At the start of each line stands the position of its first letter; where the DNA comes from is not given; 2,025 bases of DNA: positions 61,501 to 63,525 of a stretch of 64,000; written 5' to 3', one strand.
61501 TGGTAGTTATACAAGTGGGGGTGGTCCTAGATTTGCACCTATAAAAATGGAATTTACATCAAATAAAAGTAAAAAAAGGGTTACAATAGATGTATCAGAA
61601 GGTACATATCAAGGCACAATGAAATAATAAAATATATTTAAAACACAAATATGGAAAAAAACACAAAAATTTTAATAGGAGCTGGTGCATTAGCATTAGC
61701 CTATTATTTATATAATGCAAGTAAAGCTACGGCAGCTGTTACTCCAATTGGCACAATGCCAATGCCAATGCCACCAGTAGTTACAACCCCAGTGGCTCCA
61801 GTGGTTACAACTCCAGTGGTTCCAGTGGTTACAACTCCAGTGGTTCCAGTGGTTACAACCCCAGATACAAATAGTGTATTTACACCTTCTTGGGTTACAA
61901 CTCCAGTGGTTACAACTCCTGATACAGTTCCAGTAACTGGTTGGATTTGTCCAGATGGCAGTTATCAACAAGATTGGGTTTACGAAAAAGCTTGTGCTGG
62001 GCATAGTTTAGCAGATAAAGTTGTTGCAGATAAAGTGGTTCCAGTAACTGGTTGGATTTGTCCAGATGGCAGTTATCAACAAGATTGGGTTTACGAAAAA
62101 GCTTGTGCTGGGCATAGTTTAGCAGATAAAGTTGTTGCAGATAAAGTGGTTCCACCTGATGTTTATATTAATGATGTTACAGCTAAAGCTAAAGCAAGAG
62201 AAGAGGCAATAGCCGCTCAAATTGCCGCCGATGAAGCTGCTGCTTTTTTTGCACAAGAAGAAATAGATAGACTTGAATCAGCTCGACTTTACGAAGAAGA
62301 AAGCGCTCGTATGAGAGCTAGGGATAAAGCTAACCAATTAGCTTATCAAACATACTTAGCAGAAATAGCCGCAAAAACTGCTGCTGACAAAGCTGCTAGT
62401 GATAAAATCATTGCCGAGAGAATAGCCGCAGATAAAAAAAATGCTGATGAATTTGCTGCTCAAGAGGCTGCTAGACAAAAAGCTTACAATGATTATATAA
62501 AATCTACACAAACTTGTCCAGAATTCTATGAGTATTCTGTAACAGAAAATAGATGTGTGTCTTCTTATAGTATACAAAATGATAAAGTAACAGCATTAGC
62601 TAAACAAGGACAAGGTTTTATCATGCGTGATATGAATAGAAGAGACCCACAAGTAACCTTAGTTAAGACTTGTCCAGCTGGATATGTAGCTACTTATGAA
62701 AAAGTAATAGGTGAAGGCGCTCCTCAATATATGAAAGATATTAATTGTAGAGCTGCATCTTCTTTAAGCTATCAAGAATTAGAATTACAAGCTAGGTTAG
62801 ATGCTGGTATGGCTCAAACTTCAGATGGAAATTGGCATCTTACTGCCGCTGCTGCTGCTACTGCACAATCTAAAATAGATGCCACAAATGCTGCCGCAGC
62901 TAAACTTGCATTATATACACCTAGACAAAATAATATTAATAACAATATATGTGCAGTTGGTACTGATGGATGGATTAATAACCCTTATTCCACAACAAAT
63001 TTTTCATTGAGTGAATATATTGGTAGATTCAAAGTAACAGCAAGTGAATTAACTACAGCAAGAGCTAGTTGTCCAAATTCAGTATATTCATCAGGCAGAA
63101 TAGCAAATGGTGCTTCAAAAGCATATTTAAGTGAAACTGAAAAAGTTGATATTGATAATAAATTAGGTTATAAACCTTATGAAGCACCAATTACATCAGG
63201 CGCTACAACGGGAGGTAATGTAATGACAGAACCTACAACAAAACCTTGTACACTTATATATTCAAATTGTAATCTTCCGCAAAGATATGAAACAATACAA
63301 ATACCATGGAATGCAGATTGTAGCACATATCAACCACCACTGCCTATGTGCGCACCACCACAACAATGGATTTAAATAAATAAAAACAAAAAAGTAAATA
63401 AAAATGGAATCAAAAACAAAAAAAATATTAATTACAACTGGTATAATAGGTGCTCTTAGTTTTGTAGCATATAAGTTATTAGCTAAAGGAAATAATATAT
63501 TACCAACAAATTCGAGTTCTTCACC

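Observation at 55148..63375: Block of anchored mosaic proteins combining Ala/Lys coiled coils, Cys-module arrays and microsatellite-like coding repeats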

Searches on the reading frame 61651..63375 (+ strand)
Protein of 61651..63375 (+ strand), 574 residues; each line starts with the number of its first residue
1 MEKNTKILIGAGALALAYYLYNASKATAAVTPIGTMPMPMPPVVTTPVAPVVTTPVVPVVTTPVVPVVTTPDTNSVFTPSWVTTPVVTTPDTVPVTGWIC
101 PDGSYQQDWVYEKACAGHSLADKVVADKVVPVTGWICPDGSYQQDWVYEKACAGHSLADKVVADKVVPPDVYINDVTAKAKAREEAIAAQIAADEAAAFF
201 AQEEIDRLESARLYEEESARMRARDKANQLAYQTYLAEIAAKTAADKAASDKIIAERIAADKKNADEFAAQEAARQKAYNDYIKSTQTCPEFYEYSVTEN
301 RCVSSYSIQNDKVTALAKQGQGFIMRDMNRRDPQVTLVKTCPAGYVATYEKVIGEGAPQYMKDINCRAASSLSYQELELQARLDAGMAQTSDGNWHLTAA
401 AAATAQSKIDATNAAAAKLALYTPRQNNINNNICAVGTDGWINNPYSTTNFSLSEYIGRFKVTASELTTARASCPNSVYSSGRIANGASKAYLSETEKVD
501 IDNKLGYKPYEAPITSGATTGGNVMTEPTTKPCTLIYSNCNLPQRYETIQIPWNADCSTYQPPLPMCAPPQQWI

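Call 7: search_protein_families(library=pfam, proteins=[window:61651-63375:+], max_evalue=0.1)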
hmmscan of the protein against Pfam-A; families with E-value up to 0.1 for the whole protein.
window:61651-63375:+ (574 aa): 1 family
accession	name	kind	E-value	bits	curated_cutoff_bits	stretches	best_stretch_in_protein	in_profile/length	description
PF12801.12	Fer4_5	-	0.012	16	22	0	97-107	25-35/48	4Fe-4S binding domain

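Call 8: search_protein_families(library=phrogs, proteins=[window:61651-63375:+], max_evalue=0.01)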
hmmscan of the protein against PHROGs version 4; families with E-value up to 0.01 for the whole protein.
window:61651-63375:+ (574 aa): 0 families

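Call 11: search_dna_similar(query=window:61651-63375:+, collection=phages, mode=protein, max_evalue=0.001)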
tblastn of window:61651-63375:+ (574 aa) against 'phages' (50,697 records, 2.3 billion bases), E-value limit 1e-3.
No match.

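Call 14: find_homologous_proteins(query=window:61651-63375:+, max_evalue=0.001)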
Query window:61651-63375:+ (574 aa): 37 proteins with E <= 0.001 among 8000 candidates.
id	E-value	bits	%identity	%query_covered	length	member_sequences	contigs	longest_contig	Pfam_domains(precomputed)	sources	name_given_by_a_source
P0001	7.8e-268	908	73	100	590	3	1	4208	-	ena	-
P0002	9.2e-267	904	100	71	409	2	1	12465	-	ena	-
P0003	6.6e-257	872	82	78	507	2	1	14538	-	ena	-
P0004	2.7e-200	685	58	100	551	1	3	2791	-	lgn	-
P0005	8.0e-197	674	60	100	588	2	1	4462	-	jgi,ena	jgi:hypothetical protein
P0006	1.6e-180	620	70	69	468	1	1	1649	-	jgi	jgi:hypothetical protein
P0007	4.0e-118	414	51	65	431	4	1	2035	-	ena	-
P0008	6.3e-95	337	46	64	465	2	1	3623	-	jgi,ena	-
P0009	4.5e-94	334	46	70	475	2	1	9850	-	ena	-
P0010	7.7e-87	311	43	64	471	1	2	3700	-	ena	-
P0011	1.3e-78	283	46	53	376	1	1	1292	-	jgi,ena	jgi:hypothetical protein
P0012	4.8e-78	282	41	85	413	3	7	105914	-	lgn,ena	-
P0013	1.5e-76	277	45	53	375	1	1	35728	-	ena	-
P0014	7.0e-76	274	45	62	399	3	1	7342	-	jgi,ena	jgi:hypothetical protein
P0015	2.1e-74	269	49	56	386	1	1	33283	-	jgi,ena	jgi:hypothetical protein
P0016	3.1e-74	269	42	89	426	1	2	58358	-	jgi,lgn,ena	-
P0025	6.5e-64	235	42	58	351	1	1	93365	-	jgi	jgi:hypothetical protein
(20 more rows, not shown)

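Call 15: find_related_loci(query=window:61651-63375:+, collection=viral_contigs, flank=10000)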
Query window:61651-63375:+ (574 aa) in viral_contigs; peptide patterns used: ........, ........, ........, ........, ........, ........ (x = any residue, [..] = any of these).
22 stretches matched a pattern, but none encodes a relative of the query by tblastn (E <= 1e-3).

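Call 17: find_encoding_contigs(protein=P0012, flank=10000, max_places=3)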
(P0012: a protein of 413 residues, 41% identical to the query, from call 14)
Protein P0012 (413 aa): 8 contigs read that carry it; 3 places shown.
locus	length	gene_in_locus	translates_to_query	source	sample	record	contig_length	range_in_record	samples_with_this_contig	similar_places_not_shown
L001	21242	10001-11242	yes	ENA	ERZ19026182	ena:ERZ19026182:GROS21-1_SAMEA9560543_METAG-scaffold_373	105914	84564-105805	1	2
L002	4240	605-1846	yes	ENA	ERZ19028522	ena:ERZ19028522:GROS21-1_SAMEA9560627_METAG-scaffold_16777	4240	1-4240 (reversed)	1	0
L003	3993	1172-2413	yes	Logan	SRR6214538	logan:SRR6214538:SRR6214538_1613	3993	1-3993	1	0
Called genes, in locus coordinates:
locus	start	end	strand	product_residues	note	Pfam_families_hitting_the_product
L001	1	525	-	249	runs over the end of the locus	PF00535:Glycos_transf_2 (weak)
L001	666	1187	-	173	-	PF01145:Band_7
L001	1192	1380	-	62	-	-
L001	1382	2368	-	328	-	PF00149:Metallophos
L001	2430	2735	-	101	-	-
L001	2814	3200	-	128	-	-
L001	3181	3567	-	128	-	-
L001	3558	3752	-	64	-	-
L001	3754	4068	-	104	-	-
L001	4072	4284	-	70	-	-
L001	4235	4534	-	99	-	-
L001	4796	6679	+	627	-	-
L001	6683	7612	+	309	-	-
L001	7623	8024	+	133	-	-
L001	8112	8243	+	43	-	-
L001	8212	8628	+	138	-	-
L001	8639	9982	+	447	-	-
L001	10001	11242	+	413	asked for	-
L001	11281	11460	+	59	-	-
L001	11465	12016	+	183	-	-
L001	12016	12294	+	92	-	-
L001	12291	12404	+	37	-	-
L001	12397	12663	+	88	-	-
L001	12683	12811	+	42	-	-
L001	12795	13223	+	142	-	-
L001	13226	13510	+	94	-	-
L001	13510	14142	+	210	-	PF00959:Phage_lysozyme, PF09477:Type_III_YscG (faint)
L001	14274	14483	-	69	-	-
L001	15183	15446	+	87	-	-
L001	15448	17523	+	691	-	-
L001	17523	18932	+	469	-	-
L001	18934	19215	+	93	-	-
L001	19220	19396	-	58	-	-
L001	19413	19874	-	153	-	-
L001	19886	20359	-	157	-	-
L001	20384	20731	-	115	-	-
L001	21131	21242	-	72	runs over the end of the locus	?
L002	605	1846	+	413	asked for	-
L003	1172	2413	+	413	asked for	-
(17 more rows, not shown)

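Call 18: find_encoding_contigs(protein=P0025, flank=10000, max_places=2)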
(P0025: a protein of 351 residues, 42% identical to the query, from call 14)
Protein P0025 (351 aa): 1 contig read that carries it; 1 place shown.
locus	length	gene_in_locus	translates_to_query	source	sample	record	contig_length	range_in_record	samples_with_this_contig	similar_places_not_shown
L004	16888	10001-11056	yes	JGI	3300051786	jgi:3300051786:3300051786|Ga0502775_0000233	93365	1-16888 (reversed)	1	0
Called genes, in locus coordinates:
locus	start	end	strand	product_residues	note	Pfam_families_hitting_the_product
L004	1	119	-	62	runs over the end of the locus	-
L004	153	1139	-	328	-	PF00149:Metallophos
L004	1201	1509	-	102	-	-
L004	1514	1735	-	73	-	-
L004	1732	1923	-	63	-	-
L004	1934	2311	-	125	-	-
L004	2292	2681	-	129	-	-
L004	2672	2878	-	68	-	-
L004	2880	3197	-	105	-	-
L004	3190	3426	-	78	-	-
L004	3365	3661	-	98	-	-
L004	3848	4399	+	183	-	-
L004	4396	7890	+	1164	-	-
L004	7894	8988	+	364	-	-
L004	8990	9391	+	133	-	-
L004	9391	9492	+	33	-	-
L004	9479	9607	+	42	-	-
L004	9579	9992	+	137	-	-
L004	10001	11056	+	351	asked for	-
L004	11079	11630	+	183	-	-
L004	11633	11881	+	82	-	-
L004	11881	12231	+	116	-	-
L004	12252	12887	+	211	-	PF00959:Phage_lysozyme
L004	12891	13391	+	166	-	PF01832:Glucosaminidase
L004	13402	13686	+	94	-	-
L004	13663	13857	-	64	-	-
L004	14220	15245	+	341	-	-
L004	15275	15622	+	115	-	-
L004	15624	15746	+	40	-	-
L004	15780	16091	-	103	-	PF17653:DUF5522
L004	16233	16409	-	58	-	-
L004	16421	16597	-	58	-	-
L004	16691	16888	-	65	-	?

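Call 21: find_encoding_contigs(protein=P0002, flank=10000, max_places=3)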
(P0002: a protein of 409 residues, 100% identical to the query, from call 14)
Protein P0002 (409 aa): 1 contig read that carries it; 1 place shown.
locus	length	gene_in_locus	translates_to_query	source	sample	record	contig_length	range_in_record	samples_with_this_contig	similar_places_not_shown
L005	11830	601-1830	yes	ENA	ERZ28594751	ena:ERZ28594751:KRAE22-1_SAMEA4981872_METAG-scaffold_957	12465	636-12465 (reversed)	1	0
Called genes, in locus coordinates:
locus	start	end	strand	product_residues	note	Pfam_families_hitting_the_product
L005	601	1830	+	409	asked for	-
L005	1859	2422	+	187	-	-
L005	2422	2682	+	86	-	-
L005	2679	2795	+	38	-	-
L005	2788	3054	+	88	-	-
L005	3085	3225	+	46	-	-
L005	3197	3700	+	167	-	-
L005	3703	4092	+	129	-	-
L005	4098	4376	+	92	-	-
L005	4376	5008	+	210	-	PF00959:Phage_lysozyme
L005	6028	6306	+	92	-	-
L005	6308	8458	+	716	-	-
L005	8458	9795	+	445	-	-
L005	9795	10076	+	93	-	-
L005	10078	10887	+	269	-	PF13385:Laminin_G_3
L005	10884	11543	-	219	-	PF13508:Acetyltransf_7 (faint)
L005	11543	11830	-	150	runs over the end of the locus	-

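Call 22: find_encoding_contigs(protein=P0003, flank=10000, max_places=3)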
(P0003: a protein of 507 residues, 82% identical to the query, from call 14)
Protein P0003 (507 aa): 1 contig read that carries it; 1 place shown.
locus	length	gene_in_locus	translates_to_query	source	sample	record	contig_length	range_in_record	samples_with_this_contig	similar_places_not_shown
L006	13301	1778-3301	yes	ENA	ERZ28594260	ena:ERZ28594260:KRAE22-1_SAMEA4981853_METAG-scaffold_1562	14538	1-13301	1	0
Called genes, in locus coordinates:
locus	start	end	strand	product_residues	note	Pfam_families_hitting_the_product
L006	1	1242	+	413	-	?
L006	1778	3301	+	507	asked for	-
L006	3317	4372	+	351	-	-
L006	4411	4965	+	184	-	-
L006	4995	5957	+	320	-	-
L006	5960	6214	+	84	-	-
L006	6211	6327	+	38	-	-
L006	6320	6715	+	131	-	-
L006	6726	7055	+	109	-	-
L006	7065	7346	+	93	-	-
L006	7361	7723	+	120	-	-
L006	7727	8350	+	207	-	-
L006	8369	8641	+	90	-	-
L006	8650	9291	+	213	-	PF00959:Phage_lysozyme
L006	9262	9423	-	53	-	-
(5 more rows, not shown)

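Call 33: search_solved_structures(query=A1, max_evalue=1)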
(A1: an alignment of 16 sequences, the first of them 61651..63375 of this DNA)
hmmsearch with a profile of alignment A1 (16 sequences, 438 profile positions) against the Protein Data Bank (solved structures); distinct sequences matched with E-value up to 1: 5.
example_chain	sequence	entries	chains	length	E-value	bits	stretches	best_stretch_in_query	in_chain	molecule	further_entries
6ee9_X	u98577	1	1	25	0.35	13.1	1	232-249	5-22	Stress-response Peptide-1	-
9r3d_S1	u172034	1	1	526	0.56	12.4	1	78-172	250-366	SNW domain-containing protein 1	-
5eur_A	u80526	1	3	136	0.56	12.4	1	96-147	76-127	Uncharacterized protein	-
5mqf_C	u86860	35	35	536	0.61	12.3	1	78-172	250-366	SNW domain-containing protein 1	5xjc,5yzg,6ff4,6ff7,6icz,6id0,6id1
9zs2_J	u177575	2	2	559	0.98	11.6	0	67-146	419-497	CRISPR system Cms protein Csm5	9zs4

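Call 35: search_protein_families(library=ncbifam, proteins=[window:61651-63375:+], max_evalue=0.1)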
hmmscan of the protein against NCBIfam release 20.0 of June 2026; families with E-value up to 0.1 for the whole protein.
window:61651-63375:+ (574 aa): 1 family
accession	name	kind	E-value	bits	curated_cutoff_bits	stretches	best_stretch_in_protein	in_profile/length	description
NF049908.1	RadD_AT_adhesin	equivalog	0.00073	16.2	3500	1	24-417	219-597/3502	autotransporter adhesin RadD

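Call 42: find_encoding_contigs(protein=P0016, flank=10000, max_places=1)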
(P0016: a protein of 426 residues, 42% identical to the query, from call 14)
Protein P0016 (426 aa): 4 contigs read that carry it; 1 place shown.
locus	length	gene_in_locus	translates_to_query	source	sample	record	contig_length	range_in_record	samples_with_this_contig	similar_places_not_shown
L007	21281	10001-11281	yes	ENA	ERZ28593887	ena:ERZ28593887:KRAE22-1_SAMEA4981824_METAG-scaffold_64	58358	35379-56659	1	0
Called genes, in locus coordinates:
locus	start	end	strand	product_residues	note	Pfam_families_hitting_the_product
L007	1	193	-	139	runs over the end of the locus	-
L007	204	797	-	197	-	PF05050:Methyltransf_21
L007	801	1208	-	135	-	-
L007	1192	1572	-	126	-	-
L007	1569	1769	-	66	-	-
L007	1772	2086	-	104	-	-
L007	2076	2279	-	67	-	-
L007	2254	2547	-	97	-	-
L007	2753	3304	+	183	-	PF01909:NTP_transf_2 (weak)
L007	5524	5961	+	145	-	-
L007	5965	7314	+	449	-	-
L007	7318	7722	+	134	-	-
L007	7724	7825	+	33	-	-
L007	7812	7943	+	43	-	-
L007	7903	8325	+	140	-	-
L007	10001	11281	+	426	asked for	-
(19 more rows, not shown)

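Call 43: find_encoding_contigs(protein=P0013, flank=10000, max_places=1)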
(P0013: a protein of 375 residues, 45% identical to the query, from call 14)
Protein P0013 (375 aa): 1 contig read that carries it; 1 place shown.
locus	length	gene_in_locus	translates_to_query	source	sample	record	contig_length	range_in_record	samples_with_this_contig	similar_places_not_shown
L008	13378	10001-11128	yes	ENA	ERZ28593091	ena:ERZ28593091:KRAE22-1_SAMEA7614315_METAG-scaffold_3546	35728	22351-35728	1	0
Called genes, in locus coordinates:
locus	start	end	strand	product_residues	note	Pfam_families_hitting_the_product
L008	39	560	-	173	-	PF01145:Band_7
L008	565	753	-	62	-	-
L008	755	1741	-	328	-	PF00149:Metallophos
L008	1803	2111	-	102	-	-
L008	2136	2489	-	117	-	-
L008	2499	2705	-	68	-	-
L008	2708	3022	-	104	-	-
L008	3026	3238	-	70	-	-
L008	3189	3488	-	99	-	-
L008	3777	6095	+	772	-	-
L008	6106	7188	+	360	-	-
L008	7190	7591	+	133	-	-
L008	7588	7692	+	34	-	-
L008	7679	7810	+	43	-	-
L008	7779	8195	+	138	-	-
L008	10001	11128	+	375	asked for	-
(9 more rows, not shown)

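Call 44: find_encoding_contigs(protein=P0015, flank=10000, max_places=1)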
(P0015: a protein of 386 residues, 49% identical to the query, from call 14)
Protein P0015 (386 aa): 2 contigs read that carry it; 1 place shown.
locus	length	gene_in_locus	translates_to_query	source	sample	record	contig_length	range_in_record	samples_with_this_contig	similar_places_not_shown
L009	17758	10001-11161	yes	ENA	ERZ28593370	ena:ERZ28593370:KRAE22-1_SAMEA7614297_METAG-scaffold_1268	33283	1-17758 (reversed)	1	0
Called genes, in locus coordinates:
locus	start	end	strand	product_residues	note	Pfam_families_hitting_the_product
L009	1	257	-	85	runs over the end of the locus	-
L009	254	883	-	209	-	-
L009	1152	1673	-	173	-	PF01145:Band_7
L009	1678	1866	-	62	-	-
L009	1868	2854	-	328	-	PF00149:Metallophos (weak)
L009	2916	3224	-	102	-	-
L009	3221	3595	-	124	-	-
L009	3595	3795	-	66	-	-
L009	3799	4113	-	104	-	-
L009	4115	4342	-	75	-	-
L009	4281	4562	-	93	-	-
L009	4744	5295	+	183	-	PF01909:NTP_transf_2 (faint)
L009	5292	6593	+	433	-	-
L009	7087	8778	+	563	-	-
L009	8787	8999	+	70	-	-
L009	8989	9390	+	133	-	-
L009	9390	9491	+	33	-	-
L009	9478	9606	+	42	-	-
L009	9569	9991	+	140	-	-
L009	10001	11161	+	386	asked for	-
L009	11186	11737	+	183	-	-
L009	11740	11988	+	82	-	-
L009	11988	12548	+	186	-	-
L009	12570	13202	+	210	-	PF00959:Phage_lysozyme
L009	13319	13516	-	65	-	-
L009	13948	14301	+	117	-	-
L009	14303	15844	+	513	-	-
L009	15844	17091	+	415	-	-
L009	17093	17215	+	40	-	-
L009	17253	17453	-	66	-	PF17653:DUF5522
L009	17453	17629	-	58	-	-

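Call 74: search_protein_families(library=padloc, proteins=[window:61651-63375:+], max_evalue=0.01)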
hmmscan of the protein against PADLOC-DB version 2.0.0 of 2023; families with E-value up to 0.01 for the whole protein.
window:61651-63375:+ (574 aa): 0 families
